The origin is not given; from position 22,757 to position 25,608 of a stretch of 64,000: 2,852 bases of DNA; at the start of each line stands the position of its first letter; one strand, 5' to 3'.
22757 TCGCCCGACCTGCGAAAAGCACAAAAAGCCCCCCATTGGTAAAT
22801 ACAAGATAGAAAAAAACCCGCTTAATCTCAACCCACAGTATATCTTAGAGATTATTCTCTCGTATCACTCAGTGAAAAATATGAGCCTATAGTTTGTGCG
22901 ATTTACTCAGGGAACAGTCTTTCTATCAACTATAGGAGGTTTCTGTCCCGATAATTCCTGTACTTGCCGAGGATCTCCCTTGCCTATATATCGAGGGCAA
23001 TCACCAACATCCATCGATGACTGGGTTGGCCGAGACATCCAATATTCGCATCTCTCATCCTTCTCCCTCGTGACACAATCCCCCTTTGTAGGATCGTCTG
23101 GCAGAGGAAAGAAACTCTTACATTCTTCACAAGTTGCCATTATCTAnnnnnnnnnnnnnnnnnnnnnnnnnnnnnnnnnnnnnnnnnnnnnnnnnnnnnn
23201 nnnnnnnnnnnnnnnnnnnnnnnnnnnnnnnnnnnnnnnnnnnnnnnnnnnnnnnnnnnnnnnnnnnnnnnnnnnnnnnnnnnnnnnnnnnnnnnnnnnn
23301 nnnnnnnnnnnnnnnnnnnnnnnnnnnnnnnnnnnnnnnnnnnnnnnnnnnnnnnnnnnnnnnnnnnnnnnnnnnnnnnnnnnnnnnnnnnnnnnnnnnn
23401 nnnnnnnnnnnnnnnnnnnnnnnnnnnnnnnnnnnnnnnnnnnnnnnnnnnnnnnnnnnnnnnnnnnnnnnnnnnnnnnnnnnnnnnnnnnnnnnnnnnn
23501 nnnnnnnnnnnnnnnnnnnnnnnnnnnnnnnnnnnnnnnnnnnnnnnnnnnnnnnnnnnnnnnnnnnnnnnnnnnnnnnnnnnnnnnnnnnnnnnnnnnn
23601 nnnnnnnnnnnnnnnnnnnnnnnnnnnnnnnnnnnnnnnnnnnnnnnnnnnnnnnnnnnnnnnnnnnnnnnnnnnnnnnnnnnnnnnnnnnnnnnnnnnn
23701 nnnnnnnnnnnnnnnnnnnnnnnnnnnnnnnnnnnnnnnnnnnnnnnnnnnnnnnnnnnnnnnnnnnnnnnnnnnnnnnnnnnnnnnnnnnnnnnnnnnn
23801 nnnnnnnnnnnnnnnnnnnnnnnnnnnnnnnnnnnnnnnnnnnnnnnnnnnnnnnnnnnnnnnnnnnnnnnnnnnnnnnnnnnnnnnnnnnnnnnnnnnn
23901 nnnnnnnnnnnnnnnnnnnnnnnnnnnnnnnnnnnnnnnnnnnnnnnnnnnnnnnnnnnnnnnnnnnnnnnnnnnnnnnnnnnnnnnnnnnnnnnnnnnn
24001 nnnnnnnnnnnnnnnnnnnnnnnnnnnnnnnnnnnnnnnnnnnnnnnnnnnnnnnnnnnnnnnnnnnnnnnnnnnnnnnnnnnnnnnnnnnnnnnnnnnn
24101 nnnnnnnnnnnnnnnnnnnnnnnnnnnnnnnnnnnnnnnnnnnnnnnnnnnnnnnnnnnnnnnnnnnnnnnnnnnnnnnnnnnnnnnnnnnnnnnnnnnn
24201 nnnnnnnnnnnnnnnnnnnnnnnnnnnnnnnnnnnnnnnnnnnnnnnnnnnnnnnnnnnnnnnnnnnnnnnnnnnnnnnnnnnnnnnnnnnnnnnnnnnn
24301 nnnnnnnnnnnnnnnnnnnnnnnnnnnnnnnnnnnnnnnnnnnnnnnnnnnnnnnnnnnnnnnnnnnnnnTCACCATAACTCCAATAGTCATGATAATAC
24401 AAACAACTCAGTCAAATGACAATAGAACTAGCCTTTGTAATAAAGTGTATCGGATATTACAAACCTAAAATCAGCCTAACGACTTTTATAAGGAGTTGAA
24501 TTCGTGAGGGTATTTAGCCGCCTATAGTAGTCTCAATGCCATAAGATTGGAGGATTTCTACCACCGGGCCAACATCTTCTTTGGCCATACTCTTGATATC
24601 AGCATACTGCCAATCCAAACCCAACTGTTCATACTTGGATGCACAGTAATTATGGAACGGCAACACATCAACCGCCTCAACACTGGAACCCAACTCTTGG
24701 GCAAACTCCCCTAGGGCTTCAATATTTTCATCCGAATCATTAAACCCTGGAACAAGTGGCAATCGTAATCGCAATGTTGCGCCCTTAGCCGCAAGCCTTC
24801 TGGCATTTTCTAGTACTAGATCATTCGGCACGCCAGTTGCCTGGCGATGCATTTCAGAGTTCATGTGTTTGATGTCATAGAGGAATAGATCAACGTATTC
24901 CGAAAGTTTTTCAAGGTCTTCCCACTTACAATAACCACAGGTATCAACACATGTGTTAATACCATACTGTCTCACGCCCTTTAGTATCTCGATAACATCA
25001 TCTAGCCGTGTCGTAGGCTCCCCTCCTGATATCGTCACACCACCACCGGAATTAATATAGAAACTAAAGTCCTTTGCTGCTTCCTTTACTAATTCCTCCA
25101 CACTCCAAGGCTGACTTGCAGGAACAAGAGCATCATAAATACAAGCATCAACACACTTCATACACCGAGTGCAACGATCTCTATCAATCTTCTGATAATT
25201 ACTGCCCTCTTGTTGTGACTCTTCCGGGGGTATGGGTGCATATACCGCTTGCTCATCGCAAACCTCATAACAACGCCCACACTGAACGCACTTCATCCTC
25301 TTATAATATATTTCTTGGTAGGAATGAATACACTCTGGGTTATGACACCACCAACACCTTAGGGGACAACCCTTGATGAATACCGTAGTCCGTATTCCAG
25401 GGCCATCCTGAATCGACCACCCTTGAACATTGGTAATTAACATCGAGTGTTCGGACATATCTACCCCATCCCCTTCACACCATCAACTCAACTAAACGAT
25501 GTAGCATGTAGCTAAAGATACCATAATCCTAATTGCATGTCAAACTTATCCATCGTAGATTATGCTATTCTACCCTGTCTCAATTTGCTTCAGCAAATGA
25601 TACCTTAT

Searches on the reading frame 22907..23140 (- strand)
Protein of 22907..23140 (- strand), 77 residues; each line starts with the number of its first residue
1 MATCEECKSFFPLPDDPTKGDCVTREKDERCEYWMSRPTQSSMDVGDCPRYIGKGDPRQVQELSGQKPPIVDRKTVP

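Call 4: search_protein_families(library=pfam, proteins=[window:22907-23140:-], max_evalue=1)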
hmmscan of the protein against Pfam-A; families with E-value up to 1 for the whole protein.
window:22907-23140:- (77 aa): 2 families
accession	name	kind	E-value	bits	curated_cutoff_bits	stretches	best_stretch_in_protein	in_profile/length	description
PF08201.16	BssC_TutF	-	2.6e-16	59.8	25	1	1-51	1-54/56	BssC/TutF protein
PF18512.6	BssB_TutG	-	0.062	13.7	25.6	1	3-26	10-33/66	Benzylsuccinate synthase beta subunit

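Call 5: search_protein_families(library=ncbifam, proteins=[window:22907-23140:-], max_evalue=1)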
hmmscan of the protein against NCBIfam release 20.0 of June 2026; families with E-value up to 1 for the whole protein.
window:22907-23140:- (77 aa): 1 family
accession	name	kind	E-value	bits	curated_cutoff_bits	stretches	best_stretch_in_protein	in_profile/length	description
NF041070.1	carrier_LysW_Arch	domain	0.076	13.1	75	1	2-25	2-26/57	alpha-aminoadipate/glutamate carrier protein LysW/ArgW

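Call 9: find_encoding_contigs(protein=window:22907-23140:-, flank=10000, max_places=10)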
Protein window:22907-23140:- (77 aa): 2 contigs read that carry it; 2 places shown.
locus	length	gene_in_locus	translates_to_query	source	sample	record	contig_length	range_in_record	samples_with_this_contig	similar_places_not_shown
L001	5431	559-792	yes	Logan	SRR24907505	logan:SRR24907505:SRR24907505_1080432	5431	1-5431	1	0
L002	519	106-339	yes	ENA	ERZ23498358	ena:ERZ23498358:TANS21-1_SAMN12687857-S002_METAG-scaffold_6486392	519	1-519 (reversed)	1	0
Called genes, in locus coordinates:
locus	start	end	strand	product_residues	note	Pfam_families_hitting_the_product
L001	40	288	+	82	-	-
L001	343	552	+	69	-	-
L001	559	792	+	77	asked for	PF08201:BssC_TutF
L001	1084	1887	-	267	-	PF00378:ECH_1, PF16113:ECH_2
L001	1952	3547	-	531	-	PF01039:Carboxyl_trans, PF03255:ACCA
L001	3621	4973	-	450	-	PF03972:MmgE_PrpD_N, PF19305:MmgE_PrpD_C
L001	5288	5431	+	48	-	?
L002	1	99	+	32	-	?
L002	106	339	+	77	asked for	PF08201:BssC_TutF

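Call 11: search_solved_structures(query=window:22907-23140:-, max_evalue=10, show_alignments=2)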
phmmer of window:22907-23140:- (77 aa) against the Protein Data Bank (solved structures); distinct sequences matched with E-value up to 10: 9.
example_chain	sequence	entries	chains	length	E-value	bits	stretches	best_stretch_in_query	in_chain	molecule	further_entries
9o8u_C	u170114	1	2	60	1.1e-10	45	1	2-52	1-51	1-methyl alkyl succinate synthase subunit MasC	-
4pkc_C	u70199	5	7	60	1.1e-07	35.5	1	2-40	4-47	TutF | benzylsuccinate synthase gamma chain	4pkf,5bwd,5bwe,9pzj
6ur5_C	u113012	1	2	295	0.36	14.7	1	20-56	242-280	Influenza hemagglutinin HA1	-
8us0_A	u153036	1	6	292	0.39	14.6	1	20-56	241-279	Hemagglutinin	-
6v44_A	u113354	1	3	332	0.4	14.5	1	20-57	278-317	Hemagglutinin HA1 chain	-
5xl1_B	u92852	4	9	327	0.72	13.7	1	20-57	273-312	Hemagglutinin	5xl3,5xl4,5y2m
5xl5_A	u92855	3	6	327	0.72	13.7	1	20-57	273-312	Hemagglutinin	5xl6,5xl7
5xlb_A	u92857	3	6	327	0.72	13.7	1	20-57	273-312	Hemagglutinin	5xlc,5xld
5xl8_A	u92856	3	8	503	1.2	13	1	20-57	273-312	Hemagglutinin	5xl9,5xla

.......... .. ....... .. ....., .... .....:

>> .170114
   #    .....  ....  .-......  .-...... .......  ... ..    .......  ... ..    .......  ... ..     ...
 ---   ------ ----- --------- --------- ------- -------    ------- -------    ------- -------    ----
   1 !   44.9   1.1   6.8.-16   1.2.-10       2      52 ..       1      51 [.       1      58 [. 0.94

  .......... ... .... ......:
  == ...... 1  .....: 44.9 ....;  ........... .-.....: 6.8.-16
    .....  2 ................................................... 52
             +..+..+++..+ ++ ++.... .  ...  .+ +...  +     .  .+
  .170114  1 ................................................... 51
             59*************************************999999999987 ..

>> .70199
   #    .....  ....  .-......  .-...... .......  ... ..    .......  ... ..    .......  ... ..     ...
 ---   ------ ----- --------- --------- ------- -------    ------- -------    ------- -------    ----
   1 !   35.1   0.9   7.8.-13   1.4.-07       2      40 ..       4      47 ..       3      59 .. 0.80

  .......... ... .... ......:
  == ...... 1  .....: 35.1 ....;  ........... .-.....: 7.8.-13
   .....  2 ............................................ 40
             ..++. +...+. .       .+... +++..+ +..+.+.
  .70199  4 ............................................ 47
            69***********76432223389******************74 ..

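Call 22: find_homologous_proteins(query=window:22907-23140:-, max_evalue=0.001)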
Query window:22907-23140:- (77 aa): 4 proteins with E <= 0.001 among 4 candidates.
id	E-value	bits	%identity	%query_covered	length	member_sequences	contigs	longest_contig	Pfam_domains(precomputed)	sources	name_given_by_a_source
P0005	2.8e-46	173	97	100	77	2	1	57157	PF08201.17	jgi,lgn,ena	-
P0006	8.2e-38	146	81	100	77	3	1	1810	PF08201.17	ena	-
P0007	1.4e-35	139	73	100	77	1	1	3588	PF08201.17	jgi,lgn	jgi:hypothetical protein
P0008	3.0e-29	119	68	99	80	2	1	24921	PF08201.17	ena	-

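Call 24: find_encoding_contigs(protein=P0008, flank=10000, max_places=6)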
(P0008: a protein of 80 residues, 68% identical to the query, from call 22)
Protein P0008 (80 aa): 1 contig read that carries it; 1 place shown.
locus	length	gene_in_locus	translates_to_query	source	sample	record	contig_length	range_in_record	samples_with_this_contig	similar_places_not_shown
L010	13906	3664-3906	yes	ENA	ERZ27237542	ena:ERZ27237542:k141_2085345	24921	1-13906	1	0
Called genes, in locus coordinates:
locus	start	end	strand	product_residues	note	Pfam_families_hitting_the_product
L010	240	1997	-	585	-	-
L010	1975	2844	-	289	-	PF20030:bpMoxR, PF00004:AAA (weak), PF07728:AAA_5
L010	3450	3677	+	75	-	-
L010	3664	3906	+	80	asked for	PF08201:BssC_TutF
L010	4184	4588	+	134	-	PF01243:PNPOx_N (weak)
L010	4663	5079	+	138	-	-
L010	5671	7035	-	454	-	-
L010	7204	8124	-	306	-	PF00551:Formyl_trans_N, PF02911:Formyl_trans_C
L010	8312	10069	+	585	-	PF01642:MM_CoA_mutase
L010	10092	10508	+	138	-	PF02310:B12-binding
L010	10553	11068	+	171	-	PF13527:Acetyltransf_9 (weak), PF00583:Acetyltransf_1, PF13508:Acetyltransf_7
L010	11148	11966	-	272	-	PF01869:BcrAD_BadFG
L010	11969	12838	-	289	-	PF01869:BcrAD_BadFG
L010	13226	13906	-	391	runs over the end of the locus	PF06050:HGD-D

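Call 25: find_encoding_contigs(protein=P0007, flank=10000, max_places=6)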
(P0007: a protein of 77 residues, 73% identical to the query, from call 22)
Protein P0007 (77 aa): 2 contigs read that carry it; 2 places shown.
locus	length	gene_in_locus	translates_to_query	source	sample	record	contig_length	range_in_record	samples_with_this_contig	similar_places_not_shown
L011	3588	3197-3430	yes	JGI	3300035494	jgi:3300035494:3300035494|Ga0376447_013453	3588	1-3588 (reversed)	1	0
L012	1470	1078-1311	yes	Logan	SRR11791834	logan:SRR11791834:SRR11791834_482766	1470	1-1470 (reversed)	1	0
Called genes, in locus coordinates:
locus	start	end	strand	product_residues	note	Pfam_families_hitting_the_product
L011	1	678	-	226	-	?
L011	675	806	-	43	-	-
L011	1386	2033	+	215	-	PF04055:Radical_SAM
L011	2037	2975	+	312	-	PF13353:Fer4_12 (faint), PF12837:Fer4_6 (faint), PF00037:Fer4 (weak), PF13237:Fer4_10 (weak), PF12838:Fer4_7, PF13187:Fer4_9 (weak), PF00037:Fer4 (weak), PF04055:Radical_SAM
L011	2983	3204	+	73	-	-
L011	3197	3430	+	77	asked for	PF08201:BssC_TutF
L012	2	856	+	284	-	?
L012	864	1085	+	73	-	-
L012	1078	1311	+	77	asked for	PF08201:BssC_TutF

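Call 28: search_protein_families(library=pfam, proteins=[L010:4184-4588:+, L010:4663-5079:+, L010:5671-7035:-], max_evalue=1)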
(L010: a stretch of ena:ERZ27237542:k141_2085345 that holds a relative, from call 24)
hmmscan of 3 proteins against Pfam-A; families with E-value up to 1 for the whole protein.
L010:4184-4588:+ (134 aa): 1 family
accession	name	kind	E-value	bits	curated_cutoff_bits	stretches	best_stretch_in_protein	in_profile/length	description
PF01243.27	PNPOx_N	-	1.3e-06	29.2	28.1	1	21-101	16-88/120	Pyridoxamine 5'-phosphate oxidase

L010:4663-5079:+ (138 aa): 1 family
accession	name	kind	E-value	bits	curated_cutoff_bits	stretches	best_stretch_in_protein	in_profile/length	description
PF01243.27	PNPOx_N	-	0.074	13.9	28.1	1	17-92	13-80/120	Pyridoxamine 5'-phosphate oxidase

L010:5671-7035:- (454 aa): 19 families
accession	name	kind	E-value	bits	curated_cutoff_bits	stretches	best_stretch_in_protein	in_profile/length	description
PF11368.13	DUF3169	-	0.0034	17.4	31.6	0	315-389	17-94/250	Protein of unknown function (DUF3169)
PF22251.1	PFF1_TM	-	0.0073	16.3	32.3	1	349-428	101-187/300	Vacuolar membrane protease, transmembrane domain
PF14851.11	FAM176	-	0.0095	16.2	31.5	0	356-415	34-93/152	FAM176 family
PF19597.4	TrbL_4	-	0.02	14.7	27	1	318-365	117-163/276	Conjugal transfer protein TrbL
PF13273.12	DUF4064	-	0.025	15.3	32.1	0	340-371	54-85/102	Protein of unknown function (DUF4064)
PF20479.3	TMEM128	-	0.032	15.2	23.9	1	231-290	36-95/124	TMEM128 protein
PF01496.24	V_ATPase_I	-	0.032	12.6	30.7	1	337-416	607-687/815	V-type ATPase 116kDa subunit family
PF16118.10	DUF4834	-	0.038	15.3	27.8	1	347-415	6-74/99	Domain of unknown function (DUF4834)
PF02487.23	CLN3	-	0.041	13.4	31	1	344-414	146-217/395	CLN3 protein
PF24151.2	ArlX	-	0.047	13.6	28.7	1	351-448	11-110/229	ArlX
PF25184.1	YxzE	-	0.066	14.7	40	1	349-385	3-39/65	YxzE-like putative bacteriocin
PF05434.16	Tmemb_9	-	0.068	13.5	28.6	1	347-402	53-109/145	TMEM9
PF00335.26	Tetraspanin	-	0.077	13.1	32.1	0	11-69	74-104/225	Tetraspanin family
PF11027.13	DUF2615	-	0.19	12.3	23.4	1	346-396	52-103/104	Protein of unknown function (DUF2615)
PF02009.21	RIFIN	-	0.22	11.9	32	1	331-374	275-318/327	Rifin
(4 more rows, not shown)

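Call 58: find_related_loci(query=A3, collection=metagenome_contigs, flank=10000)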
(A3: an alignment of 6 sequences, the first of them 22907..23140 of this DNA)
Query A3 (77 aa) in metagenome_contigs; peptide patterns used: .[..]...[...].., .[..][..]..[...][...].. (x = any residue, [..] = any of these).
420 stretches matched a pattern; 13 encode a relative of the query (tblastn E <= 1e-3); 13 distinct loci.
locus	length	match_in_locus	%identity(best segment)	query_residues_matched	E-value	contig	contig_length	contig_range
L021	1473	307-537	68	1-76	3e-34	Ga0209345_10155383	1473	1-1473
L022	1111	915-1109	62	1-65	2e-28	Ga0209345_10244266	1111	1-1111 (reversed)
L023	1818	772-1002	58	1-76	6e-28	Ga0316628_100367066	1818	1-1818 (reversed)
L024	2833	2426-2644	55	1-72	1e-24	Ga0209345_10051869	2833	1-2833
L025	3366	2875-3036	61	1-54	4e-19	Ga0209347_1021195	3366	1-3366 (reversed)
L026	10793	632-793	59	1-54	8e-19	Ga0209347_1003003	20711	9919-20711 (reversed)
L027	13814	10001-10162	59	1-54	8e-19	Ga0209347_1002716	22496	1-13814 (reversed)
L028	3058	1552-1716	53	1-55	1e-16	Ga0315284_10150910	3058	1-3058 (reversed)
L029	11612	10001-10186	52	1-59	4e-16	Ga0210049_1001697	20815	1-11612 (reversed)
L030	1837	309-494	52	1-59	6e-16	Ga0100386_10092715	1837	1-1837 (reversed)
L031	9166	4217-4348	59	1-44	1e-15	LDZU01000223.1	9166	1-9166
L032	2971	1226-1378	53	1-51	5e-15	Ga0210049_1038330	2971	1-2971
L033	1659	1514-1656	49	1-48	3e-9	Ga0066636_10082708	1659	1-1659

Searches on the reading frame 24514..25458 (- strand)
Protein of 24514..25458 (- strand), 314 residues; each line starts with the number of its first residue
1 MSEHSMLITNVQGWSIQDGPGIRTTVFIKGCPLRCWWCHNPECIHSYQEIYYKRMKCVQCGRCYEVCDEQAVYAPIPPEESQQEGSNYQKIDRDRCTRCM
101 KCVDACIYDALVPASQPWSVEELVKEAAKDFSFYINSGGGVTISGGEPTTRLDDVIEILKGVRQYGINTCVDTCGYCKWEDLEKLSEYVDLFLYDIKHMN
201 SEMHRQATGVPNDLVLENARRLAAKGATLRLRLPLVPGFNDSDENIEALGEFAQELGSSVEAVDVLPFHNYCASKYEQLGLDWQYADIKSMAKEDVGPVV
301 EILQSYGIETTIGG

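Call 4: search_protein_families(library=pfam, proteins=[window:24514-25458:-], max_evalue=1)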
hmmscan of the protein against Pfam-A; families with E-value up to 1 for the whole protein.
window:24514-25458:- (314 aa): 15 families
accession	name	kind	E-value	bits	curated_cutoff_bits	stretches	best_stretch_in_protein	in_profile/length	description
PF04055.27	Radical_SAM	-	1.9e-16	61.1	29.5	1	119-245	29-161/166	Radical SAM superfamily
PF13353.11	Fer4_12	-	2.4e-10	41.3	22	2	98-201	18-120/137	4Fe-4S single cluster domain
PF12838.12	Fer4_7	-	2.2e-08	34.9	27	1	56-110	1-52/52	4Fe-4S dicluster domain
PF12837.12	Fer4_6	-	2.2e-08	34.1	25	2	90-111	3-24/24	4Fe-4S binding domain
PF00037.32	Fer4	-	7.4e-08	32.3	21.1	2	90-111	2-23/24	4Fe-4S binding domain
PF13187.11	Fer4_9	-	6.3e-07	29.8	27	1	56-110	1-51/52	4Fe-4S dicluster domain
PF13484.11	Fer4_16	-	1.2e-06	29.6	30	2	56-90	1-34/66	4Fe-4S double cluster binding domain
PF14697.11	Fer4_21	-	1.9e-06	28.3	35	1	54-106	5-51/59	4Fe-4S dicluster domain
PF12797.12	Fer4_2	-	5.3e-06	26.5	24.5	2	90-106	4-20/22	4Fe-4S binding domain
PF13237.11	Fer4_10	-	2.5e-05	24.5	25.5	2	50-106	2-52/53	4Fe-4S dicluster domain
PF12800.12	Fer4_4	-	0.0033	18.1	24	1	94-106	2-14/17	4Fe-4S binding domain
PF12798.12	Fer4_3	-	0.0038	18.4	27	2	96-110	1-15/15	4Fe-4S binding domain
PF13459.11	Fer4_15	-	0.0058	17.8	22.4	1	90-106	2-18/66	4Fe-4S single cluster domain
PF13183.11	Fer4_8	-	0.0061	17.5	27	2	56-106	4-64/68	4Fe-4S dicluster domain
PF01261.30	AP_endonuc_2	-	0.16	12.1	31.1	0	147-199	130-183/249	Xylose isomerase-like TIM barrel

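Call 5: search_protein_families(library=ncbifam, proteins=[window:24514-25458:-], max_evalue=1)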
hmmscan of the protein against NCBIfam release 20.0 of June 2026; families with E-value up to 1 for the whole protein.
window:24514-25458:- (314 aa): 87 families (the best 25 are shown)
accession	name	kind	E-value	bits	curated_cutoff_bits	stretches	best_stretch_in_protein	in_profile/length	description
TIGR02494.1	PFLE_PFLC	subfamily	9.4e-104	346.8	174.35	1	8-306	1-292/293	glycyl-radical enzyme activating protein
NF043069.1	T4HPD_activ_SAM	equivalog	3e-96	322.3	425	1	7-314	3-299/299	trans-4-hydroxy-L-proline dehydratase activase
TIGR04395.1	cutC_activ_rSAM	equivalog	1.9e-86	290.2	360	1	5-311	4-305/309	choline TMA-lyase-activating enzyme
TIGR04003.1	rSAM_BssD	equivalog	1e-85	287.7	496.45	1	7-314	2-308/314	[benzylsuccinate synthase]-activating enzyme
NF033719.1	ind_deCO2_activ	equivalog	5.8e-85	285.2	425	1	8-310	3-300/302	indoleacetate decarboxylase activase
NF048010.1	SfplDhtActHpsHDes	equivalog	2.1e-82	276.3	430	1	7-296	7-291/298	(2S)-3-sulfopropanediol dehydratase activating enzyme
NF048008.1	SfplDhtActHpfHKleb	equivalog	2e-77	260.6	500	1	8-313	2-306/308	(2S)-3-sulfopropanediol dehydratase activating enzyme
NF033717.2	HPDL_rSAM_activ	equivalog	8.9e-74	248.5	420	1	6-313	4-306/311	4-hydroxyphenylacetate decarboxylase activase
NF007483.0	PRK10076.1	equivalog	3.4e-61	207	326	2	95-314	75-292/292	[formate-C-acetyltransferase]-activating enzyme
TIGR02493.1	PFLA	equivalog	1.5e-60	204.5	231.75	2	98-305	28-234/235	pyruvate formate-lyase-activating protein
NF008356.0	PRK11145.1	equivalog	1.5e-49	168.5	375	2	97-309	32-243/246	pyruvate formate lyase 1-activating protein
TIGR04041.1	activase_YjjW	hypoth_equivalog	2.2e-48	165.1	250.2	1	8-275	4-245/276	YjjW family glycine radical enzyme activase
TIGR02495.1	NrdG2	equivalog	9.6e-16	57.7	131.15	2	140-247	65-175/193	anaerobic ribonucleoside-triphosphate reductase activating protein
TIGR02491.1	NrdG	equivalog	1.5e-10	41.3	126.1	2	10-45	4-39/154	anaerobic ribonucleoside-triphosphate reductase activating protein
NF040762.1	Hydr_FeFe_Clost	exception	6.3e-08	31.7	900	1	49-129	138-222/572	ferredoxin hydrogenase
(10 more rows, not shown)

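Call 10: find_encoding_contigs(protein=window:24514-25458:-, flank=10000, max_places=10)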
Protein window:24514-25458:- (314 aa): 1 contig read that carries it; 1 place shown.
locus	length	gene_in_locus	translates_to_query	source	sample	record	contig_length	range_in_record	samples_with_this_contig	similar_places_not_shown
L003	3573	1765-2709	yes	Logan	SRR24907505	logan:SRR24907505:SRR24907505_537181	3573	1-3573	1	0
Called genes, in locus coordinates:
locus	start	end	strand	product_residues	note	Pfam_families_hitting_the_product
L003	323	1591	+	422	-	PF00919:UPF0004, PF04055:Radical_SAM, PF01938:TRAM (weak)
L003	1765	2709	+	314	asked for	PF13353:Fer4_12 (faint), PF12797:Fer4_2 (faint), PF12838:Fer4_7, PF13187:Fer4_9 (weak), PF14697:Fer4_21 (weak), PF00037:Fer4 (weak), PF04055:Radical_SAM, PF12837:Fer4_6 (weak), +1 more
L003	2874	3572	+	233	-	?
